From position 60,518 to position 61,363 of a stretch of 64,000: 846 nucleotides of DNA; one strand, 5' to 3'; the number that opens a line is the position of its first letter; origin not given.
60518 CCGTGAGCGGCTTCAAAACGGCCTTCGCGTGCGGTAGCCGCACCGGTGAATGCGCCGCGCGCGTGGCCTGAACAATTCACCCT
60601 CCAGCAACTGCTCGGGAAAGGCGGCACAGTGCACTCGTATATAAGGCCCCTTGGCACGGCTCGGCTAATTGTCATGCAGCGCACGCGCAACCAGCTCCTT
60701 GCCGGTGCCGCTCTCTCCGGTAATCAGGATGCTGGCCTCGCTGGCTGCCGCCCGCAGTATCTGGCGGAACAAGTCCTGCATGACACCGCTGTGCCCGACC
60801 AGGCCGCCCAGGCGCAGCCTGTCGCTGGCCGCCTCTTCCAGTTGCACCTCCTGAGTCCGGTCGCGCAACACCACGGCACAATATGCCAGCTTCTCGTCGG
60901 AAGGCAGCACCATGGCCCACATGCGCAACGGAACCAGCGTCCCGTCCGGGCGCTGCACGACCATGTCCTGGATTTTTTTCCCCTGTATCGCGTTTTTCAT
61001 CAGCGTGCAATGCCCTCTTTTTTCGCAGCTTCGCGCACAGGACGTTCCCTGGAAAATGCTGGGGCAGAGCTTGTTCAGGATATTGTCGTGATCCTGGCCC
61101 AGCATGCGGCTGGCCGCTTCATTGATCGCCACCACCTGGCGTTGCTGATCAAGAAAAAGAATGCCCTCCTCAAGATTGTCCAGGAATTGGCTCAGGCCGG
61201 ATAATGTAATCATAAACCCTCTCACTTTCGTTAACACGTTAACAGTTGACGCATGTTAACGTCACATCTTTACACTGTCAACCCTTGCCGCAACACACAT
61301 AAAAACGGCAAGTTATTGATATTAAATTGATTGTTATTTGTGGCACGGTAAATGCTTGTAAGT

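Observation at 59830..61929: Divergent PAS-sigma54 activator and a near-consensus sigma54 promoter driving a secreted 'ASFERDL' repeat protein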

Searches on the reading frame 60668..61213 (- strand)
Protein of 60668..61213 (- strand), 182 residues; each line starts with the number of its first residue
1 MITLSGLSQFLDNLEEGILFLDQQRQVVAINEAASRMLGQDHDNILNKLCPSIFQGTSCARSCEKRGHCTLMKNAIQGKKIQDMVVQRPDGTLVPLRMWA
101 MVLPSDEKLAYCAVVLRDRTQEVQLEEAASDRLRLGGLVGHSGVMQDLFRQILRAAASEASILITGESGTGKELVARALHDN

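Call 65: list_cluster_members(proteins=[P0002, window:60668-61213:-, window:59031-59819:+])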
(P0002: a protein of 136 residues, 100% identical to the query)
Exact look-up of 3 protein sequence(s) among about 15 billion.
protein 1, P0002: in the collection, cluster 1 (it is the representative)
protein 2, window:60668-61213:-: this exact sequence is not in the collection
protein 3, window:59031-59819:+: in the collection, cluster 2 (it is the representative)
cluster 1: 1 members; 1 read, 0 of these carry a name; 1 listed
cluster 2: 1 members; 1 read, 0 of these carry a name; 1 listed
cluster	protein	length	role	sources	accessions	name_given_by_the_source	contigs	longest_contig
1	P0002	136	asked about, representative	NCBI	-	-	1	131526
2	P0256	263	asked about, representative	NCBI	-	-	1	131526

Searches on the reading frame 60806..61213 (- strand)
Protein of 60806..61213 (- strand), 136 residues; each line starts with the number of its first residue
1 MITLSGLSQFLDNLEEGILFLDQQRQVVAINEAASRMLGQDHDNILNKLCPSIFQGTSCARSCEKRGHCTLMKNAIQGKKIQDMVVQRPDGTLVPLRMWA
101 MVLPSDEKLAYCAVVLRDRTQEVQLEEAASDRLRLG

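Call 22: find_homologous_proteins(query=window:60806-61213:-, max_evalue=0.001)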
Query seq(136 aa) (136 aa): 27 proteins with E <= 0.001 among 31 candidates.
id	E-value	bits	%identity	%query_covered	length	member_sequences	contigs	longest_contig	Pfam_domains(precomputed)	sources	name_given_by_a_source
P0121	1.4e-71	256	84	100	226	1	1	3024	PF13426.14,PF13188.14,PF00158.33,PF08448.17,PF14532.13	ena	-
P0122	6.0e-54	199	83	77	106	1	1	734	PF13426.14,PF13188.14,PF08448.17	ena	-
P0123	1.7e-50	188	75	86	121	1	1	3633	PF13426.14,PF08448.17,PF00989.32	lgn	-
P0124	5.4e-49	183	71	86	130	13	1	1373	PF13426.14,PF13188.14,PF08448.17,PF00989.32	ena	-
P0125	7.4e-47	176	66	86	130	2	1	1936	PF13426.14,PF13188.14,PF00989.32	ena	-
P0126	1.0e-46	176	68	86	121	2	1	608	PF13426.14,PF13188.14,PF08448.17,PF00989.32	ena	-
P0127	1.2e-46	176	68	86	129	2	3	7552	PF13426.14,PF13188.14,PF08448.17,PF00989.32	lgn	-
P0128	2.8e-46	175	66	86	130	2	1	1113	PF13426.14,PF13188.14,PF08448.17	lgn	-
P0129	4.2e-46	174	68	86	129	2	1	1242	PF13426.14,PF13188.14,PF08448.17,PF00989.32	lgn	-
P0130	9.1e-46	173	69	86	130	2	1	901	PF13426.14,PF13188.14,PF08448.17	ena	-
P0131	2.2e-45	172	68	86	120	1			PF13426.14,PF13188.14,PF00989.32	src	-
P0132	6.7e-45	170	68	86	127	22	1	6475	PF13426.14,PF13188.14,PF08448.17,PF00989.32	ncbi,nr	ncbi:MAG: hypothetical protein A2143_06945 [Gallionellales bacterium RBG_16_57_15]|nr:MAG: hypotheti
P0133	1.1e-44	169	67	86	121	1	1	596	PF13426.14,PF13188.14,PF08448.17,PF00989.32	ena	-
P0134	1.5e-44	169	66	86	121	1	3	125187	PF13426.14,PF13188.14,PF08448.17,PF00989.32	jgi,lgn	-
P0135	4.0e-44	168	67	86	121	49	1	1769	PF13426.14,PF13188.14,PF08448.17,PF00989.32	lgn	-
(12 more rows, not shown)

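Call 28: search_protein_families(library=pfam, proteins=[P0134], max_evalue=1)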
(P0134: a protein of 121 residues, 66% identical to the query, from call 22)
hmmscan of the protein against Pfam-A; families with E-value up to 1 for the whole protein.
P0134 (121 aa): 8 families
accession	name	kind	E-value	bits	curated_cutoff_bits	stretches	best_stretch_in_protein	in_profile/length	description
PF00989.32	PAS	-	8.4e-10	39.1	22.6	1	7-111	3-104/113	PAS fold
PF13426.13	PAS_9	-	1.9e-08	34.9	27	1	16-116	2-98/103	PAS domain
PF13188.13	PAS_8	-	6.3e-08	32.7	21.8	1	7-52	3-46/65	PAS domain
PF08448.16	PAS_4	-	7.2e-06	26.6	23.1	1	11-97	1-84/110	PAS fold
PF12860.13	PAS_7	-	8.2e-05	23.2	27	1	11-97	1-91/115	PAS fold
PF07449.17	HyaE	-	0.042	14.3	22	0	2-25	48-71/108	Hydrogenase-1 expression protein HyaE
PF24820.1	Diguanyl_cycl_sensor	-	0.044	14.2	28.1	1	12-98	3-91/109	Diguanylate cyclase-like sensor domain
PF13596.12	PAS_10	-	0.1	13.7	22.1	1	7-49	1-43/106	PAS domain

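Call 35: find_encoding_contigs(protein=P0134, flank=6000, max_places=3)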
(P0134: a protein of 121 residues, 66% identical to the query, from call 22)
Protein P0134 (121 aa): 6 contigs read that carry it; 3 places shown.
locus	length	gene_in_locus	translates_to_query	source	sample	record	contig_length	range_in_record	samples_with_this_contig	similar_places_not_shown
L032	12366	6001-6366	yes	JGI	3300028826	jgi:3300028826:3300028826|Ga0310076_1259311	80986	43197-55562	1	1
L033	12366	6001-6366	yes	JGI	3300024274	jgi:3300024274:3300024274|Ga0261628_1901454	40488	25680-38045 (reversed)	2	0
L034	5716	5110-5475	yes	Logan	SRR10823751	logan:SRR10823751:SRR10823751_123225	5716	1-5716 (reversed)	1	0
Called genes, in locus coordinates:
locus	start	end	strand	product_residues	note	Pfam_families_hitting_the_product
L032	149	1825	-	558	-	PF16697:Yop-YscD_cpl, PF00498:FHA (weak), PF02085:Cytochrom_CIII (faint), PF14537:Cytochrom_c3_2 (faint), PF14522:Cytochrome_C7 (weak)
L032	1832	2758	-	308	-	-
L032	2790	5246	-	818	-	PF00070:Pyr_redox (faint), PF00890:FAD_binding_2 (faint), PF01134:GIDA (faint), PF07992:Pyr_redox_2, PF13450:NAD_binding_8 (weak), PF13738:Pyr_redox_3, PF00027:cNMP_binding, PF13247:Fer4_11 (weak), +9 more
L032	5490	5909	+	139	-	PF09086:DUF1924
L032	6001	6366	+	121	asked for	PF00989:PAS, PF13188:PAS_8, PF08448:PAS_4 (weak), PF13426:PAS_9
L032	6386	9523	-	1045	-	PF00873:ACR_tran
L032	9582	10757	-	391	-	PF19335:HMBD, PF25973:BSH_CzcB (weak), PF25917:BSH_RND, PF25919:BSH_CusB, PF25954:Beta-barrel_RND_2, PF25967:RND-MFP_C, PF25975:CzcB_C, PF25989:YknX_C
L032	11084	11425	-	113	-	PF12071:DUF3551 (faint)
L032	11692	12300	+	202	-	-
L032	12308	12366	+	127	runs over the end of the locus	PF01814:Hemerythrin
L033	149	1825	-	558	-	PF16697:Yop-YscD_cpl, PF00498:FHA (weak), PF02085:Cytochrom_CIII (faint), PF14537:Cytochrom_c3_2 (faint), PF14522:Cytochrome_C7 (weak)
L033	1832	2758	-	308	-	-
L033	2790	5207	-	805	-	PF00070:Pyr_redox (faint), PF00890:FAD_binding_2 (faint), PF07992:Pyr_redox_2, PF13450:NAD_binding_8 (weak), PF13738:Pyr_redox_3, PF00027:cNMP_binding, PF13247:Fer4_11 (weak), PF00037:Fer4 (weak), +9 more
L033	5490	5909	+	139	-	PF09086:DUF1924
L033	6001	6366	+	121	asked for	PF00989:PAS, PF13188:PAS_8, PF08448:PAS_4 (weak), PF13426:PAS_9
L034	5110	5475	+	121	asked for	PF00989:PAS, PF13188:PAS_8, PF08448:PAS_4 (weak), PF13426:PAS_9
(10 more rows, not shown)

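Call 40: search_solved_structures(query=A4, max_evalue=1, show_alignments=2)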
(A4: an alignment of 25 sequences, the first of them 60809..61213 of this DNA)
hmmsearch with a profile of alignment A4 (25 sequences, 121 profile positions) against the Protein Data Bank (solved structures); distinct sequences matched with E-value up to 1: 20.
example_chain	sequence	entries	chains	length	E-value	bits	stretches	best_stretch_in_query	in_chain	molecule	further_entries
9wex_A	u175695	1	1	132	2.7e-07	33.7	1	7-43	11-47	Sensor histidine kinase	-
5fq1_A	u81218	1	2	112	0.0075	19.4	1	5-44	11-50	HISTIDINE KINASE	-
8bjp_AAA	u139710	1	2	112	0.0076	19.4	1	5-44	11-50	cytoplasmic PAS domain of CitA from Geobacillus thermodenitrificans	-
2w0n_A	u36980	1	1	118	0.012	18.8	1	7-56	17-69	SENSOR PROTEIN DCUS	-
9cmf_A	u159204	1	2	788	0.021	17.9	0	9-39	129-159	Oxygen sensor protein DosP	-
9clo_A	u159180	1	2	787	0.021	17.9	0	9-39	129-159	Oxygen sensor protein DosP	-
9cdr_A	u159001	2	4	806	0.021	17.9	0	9-39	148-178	Oxygen sensor protein DosP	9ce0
9bgv_A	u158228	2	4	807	0.022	17.9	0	9-39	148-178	Oxygen sensor protein DosP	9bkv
3vol_A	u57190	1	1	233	0.031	17.4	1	5-49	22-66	Aerotaxis transducer Aer2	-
7duc_A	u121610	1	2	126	0.032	17.3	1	7-52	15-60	Sensor protein kinase WalK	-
4mn5_A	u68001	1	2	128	0.033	17.3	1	7-52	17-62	Sensor protein kinase WalK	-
4hi4_A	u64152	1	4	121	0.069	16.3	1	7-49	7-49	Aerotaxis transducer Aer2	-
4mn6_A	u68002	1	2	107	0.071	16.2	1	10-52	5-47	Sensor protein kinase WalK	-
5luv_A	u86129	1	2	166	0.16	15.1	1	1-56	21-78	Putative PAS/PAC sensor protein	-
8q5e_A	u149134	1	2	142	0.36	13.9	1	1-62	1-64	Sensory box protein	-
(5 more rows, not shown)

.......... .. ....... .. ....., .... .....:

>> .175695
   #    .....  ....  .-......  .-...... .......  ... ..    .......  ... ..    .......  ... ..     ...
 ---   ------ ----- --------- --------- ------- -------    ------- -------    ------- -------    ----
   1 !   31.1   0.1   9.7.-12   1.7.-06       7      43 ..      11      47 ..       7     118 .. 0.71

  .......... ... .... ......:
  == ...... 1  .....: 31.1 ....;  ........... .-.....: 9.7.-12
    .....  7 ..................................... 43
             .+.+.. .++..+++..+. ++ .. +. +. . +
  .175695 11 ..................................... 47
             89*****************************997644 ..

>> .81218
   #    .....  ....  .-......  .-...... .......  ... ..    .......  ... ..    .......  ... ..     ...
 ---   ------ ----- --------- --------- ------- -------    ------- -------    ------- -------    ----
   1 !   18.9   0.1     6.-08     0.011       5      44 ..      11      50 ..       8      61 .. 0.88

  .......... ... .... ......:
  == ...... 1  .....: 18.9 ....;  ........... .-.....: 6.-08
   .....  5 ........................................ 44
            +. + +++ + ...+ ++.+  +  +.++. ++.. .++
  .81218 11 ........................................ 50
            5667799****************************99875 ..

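Call 44: predict_structure(alignment_id=A4)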
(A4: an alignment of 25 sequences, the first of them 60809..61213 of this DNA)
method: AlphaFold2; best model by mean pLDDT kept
length: 135 residues; sequences in the alignment: 25
mean_pLDDT: 74.7   pTM: 0.70
mean pLDDT of the five models: 74.7, 71.1, 68.7, 66.7, 62.9
residues with pLDDT >= 90: 2; 70-90: 94; 50-70: 33; < 50: 6
segments of 3 or more residues with pLDDT < 50: 64-67
pLDDT, mean of each block of 10 residues (from residue 1): 54 76 83 85 77 77 53 62 85 88 65 87 80 74
secondary structure, 60 per line:
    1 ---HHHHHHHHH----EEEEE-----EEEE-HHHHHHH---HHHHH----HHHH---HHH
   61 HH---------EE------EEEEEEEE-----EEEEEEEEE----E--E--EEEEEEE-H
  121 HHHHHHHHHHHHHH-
elements in order: H4-12 E17-21 E27-30 H32-38 H42-46 H51-54 H58-62 E80-87 E93-101 E112-118 H120-134

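Call 55: fold_search(model_id=the predicted structure, library=pdb)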
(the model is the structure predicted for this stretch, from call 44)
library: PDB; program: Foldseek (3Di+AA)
matches with E <= 10: 1156; with E <= 0.001: 102
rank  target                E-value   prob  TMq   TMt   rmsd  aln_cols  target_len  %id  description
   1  6gg9_C                6.0e-06  1.00  0.54  0.54   7.1       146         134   19  Crystal structures of a short blue light photoreceptor protein PpSB1-LOV mutant (dark state) - R61H/R66I (released 2018-07-25)
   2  8a52_A                1.1e-05  1.00  0.57  0.24   5.0       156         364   17  Crystal structure of a chimeric LOV-Histidine kinase SB2F1 (asymmetrical variant, trigonal form with long c-axis) (released 2023-12-27)
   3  7a6p_A                1.2e-05  1.00  0.52  0.48   7.3       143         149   21  Structural determinants underlying the adduct lifetime in a short LOV protein PpSB2-LOV (released 2021-03-10)
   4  7a6p_B                1.4e-05  1.00  0.53  0.49   7.2       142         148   21  Structural determinants underlying the adduct lifetime in a short LOV protein PpSB2-LOV (released 2021-03-10)
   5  8js5_G                1.6e-05  1.00  0.57  0.34   4.7       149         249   14  Dimeric PAS domains of oxygen sensor FixL with ferric unliganded heme (released 2024-06-26)
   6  6gg9_B                1.7e-05  1.00  0.52  0.52   7.0       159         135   18  Crystal structures of a short blue light photoreceptor protein PpSB1-LOV mutant (dark state) - R61H/R66I (released 2018-07-25)
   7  8q5e_A                1.8e-05  1.00  0.55  0.55   7.6       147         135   20  Crystal structure of PpSB1-LOV protein from Pseudomonas putida with covalent FMN (released 2023-11-29)
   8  8js5_F                1.9e-05  1.00  0.56  0.33   5.1       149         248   16  Dimeric PAS domains of oxygen sensor FixL with ferric unliganded heme (released 2024-06-26)
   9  8a36_C                2.0e-05  1.00  0.53  0.54   7.3       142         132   20  Crystal structure of PpSB1-LOV-K117E mutant (dark state), monoclinic form (released 2023-07-05)
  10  8a7h_A                2.2e-05  1.00  0.57  0.24   5.0       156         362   17  Crystal structure of a chimeric LOV-Histidine kinase SB2F1-I66R mutant (light state; asymmetrical variant, trigonal fo (released 2024-01-10)
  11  8a36_A                2.2e-05  1.00  0.56  0.56   7.0       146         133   19  Crystal structure of PpSB1-LOV-K117E mutant (dark state), monoclinic form (released 2023-07-05)
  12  8a7f_B                2.3e-05  1.00  0.56  0.24   6.9       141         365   19  Crystal structure of a chimeric LOV-Histidine kinase SB2F1-I66R mutant (asymmetrical variant, trigonal form with long  (released 2024-01-10)
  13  8a7f_A                2.9e-05  1.00  0.56  0.24   6.8       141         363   19  Crystal structure of a chimeric LOV-Histidine kinase SB2F1-I66R mutant (asymmetrical variant, trigonal form with long  (released 2024-01-10)
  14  5j3w_A                2.9e-05  1.00  0.53  0.53   6.2       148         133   18  Crystal structures reveal signaling states of a short blue light photoreceptor protein PpSB1-LOV (dark state) (released 2016-06-22)
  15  7r5n_A                2.9e-05  1.00  0.54  0.49   7.9       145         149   18  Crystal structure of the full-length short LOV protein PF5-LOV from Pseudomonas fluorescens (dark state) (released 2023-08-23)
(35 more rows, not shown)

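Call 73: find_related_loci(query=A4, collection=metagenome_contigs, flank=3000)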
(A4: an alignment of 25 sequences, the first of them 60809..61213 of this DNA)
Query A4 (135 aa) in metagenome_contigs; peptide patterns used: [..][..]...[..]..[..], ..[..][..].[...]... (x = any residue, [..] = any of these).
227 stretches matched a pattern; 73 encode a relative of the query (tblastn E <= 1e-3); 71 distinct loci.
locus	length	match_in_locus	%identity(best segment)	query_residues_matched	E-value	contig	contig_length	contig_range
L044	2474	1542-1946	90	1-135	1e-85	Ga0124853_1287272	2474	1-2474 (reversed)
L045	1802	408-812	89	1-135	3e-86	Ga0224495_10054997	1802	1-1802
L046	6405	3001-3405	87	1-135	4e-82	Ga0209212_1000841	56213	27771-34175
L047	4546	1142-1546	88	1-135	4e-81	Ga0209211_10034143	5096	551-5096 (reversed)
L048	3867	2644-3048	86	1-135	5e-81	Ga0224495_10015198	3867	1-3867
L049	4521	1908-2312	88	1-135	8e-81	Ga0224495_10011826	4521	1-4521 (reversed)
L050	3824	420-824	87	1-135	2e-80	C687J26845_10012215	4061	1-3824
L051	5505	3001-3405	87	1-135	2e-80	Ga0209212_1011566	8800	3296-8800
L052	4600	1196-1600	87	1-135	2e-80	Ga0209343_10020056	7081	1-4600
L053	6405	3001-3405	87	1-135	2e-80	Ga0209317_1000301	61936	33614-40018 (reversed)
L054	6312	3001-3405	87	1-135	2e-80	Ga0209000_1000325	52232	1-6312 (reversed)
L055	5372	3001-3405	84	1-135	1e-79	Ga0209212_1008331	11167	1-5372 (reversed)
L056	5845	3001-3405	83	1-135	4e-79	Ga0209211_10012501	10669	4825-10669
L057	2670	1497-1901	84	1-135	1e-79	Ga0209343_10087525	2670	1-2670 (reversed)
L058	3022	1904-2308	82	1-135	9e-78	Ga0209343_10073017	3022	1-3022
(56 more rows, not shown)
